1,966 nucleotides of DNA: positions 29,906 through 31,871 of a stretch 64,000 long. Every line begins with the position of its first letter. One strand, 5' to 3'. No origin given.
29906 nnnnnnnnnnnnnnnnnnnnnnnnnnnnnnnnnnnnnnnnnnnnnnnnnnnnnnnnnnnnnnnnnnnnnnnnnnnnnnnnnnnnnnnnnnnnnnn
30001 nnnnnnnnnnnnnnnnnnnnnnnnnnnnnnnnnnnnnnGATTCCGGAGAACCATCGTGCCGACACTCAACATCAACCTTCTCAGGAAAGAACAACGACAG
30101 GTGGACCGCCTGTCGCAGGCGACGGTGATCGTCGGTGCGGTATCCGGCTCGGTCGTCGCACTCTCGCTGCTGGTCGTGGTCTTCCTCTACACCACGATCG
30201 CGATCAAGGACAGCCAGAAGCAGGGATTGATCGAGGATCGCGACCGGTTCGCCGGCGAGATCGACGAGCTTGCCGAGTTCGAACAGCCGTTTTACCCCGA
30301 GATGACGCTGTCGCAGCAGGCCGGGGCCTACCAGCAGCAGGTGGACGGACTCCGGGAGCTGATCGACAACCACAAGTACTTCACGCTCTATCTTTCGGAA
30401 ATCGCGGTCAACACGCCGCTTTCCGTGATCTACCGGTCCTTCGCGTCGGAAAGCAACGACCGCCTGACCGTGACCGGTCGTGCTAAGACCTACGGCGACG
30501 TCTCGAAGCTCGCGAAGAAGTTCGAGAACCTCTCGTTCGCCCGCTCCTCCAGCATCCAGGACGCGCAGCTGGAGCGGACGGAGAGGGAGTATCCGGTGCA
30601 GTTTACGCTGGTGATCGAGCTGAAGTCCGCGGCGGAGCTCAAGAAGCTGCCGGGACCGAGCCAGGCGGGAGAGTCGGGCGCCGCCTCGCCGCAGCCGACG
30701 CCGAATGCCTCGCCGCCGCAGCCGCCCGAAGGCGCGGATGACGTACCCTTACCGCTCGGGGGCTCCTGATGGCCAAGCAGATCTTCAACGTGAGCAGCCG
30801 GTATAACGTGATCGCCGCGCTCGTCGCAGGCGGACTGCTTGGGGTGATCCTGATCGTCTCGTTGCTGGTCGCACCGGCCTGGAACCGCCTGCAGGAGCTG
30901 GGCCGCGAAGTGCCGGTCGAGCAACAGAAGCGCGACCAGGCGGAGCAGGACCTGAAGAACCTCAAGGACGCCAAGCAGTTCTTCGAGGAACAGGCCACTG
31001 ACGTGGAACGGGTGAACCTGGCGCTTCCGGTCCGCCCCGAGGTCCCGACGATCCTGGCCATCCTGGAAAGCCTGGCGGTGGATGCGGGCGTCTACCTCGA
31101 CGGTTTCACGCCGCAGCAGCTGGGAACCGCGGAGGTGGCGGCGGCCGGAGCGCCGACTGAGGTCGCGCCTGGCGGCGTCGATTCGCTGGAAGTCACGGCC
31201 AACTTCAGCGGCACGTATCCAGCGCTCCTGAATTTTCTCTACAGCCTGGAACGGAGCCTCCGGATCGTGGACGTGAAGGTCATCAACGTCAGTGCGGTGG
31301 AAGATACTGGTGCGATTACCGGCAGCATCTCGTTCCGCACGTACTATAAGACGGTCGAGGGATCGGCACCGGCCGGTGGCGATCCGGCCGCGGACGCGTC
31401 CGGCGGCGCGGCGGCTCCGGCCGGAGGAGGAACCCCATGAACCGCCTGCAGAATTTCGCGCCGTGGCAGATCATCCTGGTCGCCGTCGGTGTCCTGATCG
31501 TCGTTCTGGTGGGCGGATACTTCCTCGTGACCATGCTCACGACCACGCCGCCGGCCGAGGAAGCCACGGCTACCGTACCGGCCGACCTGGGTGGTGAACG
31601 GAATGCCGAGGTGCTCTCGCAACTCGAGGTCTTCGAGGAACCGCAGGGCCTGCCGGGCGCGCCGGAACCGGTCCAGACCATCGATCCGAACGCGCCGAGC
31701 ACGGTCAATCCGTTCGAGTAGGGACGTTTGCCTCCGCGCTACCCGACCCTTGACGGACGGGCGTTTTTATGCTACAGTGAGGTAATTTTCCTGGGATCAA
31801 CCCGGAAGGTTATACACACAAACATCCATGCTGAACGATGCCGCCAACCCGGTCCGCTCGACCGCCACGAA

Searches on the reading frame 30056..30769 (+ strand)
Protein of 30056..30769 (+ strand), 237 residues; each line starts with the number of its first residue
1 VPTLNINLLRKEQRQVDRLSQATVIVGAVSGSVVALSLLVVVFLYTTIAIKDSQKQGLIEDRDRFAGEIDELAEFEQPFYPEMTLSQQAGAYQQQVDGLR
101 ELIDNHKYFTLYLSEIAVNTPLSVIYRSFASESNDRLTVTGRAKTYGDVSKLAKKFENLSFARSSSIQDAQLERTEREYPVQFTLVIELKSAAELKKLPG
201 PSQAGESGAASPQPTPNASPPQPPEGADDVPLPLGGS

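Call 14: search_protein_families(library=pfam, proteins=[window:30056-30769:+], max_evalue=10)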
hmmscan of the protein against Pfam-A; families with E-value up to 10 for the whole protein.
window:30056-30769:+ (237 aa): 2 families
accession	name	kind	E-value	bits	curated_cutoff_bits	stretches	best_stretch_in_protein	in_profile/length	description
PF05137.18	PilN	-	3.8e-05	24.1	22.8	1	112-187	2-76/78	Fimbrial assembly protein (PilN)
PF04625.18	DEC-1_N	-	1.4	8.3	29.2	1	199-234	105-140/403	DEC-1 protein, N-terminal region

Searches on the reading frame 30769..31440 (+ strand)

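Call 14: search_protein_families(library=pfam, proteins=[window:30769-31440:+], max_evalue=10)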
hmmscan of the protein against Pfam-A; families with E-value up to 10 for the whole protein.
window:30769-31440:+ (223 aa): 5 families
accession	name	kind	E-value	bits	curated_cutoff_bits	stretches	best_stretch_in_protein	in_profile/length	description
PF04350.18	PilO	-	2.2e-07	31.5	22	1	52-192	12-141/145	Pilus assembly protein, PilO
PF10741.14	T2SSM_b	-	2.1e-05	24.8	21.7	1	132-182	43-95/111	Type II secretion system (T2SS), protein M subtype b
PF04612.17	T2SSM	-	0.00013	22.7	27.8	2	53-130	41-118/160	Type II secretion system (T2SS), protein M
PF15141.11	UQCC3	-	0.0038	17.6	33.6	1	14-65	10-59/87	Ubiquinol-cytochrome-c reductase complex assembly factor 3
PF01594.21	AI-2E_transport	-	0.14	11.7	34.3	1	13-82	51-119/327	AI-2E family transporter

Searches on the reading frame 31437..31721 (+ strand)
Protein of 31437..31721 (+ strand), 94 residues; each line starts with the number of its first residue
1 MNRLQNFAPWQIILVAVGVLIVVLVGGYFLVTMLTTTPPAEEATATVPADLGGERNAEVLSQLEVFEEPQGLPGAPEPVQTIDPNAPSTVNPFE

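Call 14: search_protein_families(library=pfam, proteins=[window:31437-31721:+], max_evalue=10)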
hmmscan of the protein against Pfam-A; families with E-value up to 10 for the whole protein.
window:31437-31721:+ (94 aa): 1 family
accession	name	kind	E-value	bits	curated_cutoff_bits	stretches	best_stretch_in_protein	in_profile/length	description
PF23906.1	DUF7248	-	0.008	16.6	27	1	1-33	6-38/58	Family of unknown function (DUF7248)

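Call 49: find_encoding_contigs(protein=window:31437-31721:+, flank=3000, max_places=2)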
Protein window:31437-31721:+ (94 aa): 2 contigs read that carry it; 2 places shown.
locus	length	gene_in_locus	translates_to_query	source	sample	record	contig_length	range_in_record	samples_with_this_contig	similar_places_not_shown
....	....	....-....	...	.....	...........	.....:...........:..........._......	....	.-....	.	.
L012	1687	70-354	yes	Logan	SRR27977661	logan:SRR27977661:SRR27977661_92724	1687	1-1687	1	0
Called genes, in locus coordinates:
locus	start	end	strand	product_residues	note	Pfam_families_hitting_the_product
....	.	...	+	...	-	?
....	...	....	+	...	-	-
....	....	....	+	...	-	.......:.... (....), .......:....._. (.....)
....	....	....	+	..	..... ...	-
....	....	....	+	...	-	?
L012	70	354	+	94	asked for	-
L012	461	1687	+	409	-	?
